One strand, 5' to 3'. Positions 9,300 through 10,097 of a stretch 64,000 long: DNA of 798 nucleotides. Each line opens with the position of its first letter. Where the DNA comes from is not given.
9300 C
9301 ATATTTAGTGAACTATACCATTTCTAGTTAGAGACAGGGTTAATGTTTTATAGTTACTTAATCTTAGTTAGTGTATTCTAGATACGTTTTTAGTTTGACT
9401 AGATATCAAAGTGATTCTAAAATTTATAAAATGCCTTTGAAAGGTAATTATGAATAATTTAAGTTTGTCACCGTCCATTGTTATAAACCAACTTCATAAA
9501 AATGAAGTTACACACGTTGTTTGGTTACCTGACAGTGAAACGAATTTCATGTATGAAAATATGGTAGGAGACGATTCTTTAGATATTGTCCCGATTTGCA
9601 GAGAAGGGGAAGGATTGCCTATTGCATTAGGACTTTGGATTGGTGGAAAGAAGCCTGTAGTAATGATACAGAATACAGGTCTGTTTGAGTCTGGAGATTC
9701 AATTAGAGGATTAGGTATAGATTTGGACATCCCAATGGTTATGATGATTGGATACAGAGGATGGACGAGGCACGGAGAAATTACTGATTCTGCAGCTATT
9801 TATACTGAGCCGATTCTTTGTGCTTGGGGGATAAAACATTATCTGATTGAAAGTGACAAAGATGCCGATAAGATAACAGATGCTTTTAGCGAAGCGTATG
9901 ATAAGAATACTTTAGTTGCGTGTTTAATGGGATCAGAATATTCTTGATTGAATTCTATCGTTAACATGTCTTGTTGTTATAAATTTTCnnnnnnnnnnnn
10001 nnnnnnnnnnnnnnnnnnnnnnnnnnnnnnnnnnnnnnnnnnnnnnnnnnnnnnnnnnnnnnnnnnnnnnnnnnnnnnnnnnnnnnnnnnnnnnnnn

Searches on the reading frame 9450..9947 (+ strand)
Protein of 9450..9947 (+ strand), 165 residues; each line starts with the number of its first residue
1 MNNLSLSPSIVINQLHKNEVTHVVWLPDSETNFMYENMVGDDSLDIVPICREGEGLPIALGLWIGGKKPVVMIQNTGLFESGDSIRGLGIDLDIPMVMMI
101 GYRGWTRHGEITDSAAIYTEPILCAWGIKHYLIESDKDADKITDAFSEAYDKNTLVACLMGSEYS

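Call 23: search_protein_families(library=pfam, proteins=[window:9450-9947:+], max_evalue=0.001)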
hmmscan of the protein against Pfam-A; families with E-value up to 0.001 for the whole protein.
window:9450-9947:+ (165 aa): 1 family
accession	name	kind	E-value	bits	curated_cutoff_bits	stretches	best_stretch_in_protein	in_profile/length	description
PF02776.23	TPP_enzyme_N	-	0.00063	19.9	26.8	0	10-77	6-73/119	Thiamine pyrophosphate enzyme, N-terminal TPP binding domain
